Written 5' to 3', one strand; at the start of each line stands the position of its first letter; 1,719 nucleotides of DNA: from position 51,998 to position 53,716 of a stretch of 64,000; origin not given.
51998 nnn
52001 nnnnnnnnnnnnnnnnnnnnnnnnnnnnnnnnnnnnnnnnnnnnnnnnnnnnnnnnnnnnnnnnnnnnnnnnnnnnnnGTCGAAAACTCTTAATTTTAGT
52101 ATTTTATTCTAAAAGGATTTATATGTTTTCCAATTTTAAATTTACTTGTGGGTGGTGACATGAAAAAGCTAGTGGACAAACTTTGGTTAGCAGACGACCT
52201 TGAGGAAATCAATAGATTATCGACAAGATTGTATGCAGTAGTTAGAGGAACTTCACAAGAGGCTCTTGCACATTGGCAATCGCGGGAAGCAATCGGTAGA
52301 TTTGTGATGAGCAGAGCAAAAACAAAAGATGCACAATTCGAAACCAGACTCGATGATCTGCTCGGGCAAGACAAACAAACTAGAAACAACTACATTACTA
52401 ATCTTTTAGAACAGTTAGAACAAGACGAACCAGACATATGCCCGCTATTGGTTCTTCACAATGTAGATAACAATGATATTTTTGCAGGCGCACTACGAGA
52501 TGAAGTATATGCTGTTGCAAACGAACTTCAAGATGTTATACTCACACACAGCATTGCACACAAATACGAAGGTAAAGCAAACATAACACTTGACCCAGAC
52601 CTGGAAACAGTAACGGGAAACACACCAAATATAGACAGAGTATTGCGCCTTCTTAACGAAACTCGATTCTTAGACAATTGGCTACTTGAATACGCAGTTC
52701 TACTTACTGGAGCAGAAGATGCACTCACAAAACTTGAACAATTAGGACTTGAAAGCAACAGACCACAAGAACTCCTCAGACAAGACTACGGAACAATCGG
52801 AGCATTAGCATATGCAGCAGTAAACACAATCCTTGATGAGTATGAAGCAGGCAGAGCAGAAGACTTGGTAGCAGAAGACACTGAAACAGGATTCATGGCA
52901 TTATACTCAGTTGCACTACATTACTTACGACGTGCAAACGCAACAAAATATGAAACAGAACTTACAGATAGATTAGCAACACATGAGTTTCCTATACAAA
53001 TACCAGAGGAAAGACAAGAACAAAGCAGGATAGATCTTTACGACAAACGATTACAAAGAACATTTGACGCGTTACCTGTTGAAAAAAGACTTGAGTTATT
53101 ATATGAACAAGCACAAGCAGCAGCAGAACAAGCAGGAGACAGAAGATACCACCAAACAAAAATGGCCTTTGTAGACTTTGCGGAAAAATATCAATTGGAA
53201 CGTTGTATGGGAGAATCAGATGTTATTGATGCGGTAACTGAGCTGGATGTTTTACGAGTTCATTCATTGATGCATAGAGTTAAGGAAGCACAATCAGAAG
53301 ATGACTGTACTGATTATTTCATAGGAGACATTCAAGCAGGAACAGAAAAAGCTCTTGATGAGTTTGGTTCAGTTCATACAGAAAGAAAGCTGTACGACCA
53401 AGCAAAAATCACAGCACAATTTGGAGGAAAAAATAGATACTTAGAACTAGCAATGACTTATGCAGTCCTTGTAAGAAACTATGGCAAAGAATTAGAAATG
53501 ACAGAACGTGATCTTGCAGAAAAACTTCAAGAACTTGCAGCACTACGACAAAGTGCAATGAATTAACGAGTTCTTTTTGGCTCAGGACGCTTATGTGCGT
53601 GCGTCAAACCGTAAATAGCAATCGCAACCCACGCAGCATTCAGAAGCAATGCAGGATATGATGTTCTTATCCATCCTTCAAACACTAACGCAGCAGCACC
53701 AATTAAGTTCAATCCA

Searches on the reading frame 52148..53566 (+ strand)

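Call 47: search_protein_families(library=pfam, proteins=[window:52148-53566:+], max_evalue=0.01)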
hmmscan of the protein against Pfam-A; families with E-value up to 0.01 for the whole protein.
window:52148-53566:+ (472 aa): 1 family
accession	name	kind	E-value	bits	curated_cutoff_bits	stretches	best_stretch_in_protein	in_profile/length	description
PF15916.11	DUF4743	-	0.0017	18.9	25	0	141-197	50-107/118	Domain of unknown function (DUF4743)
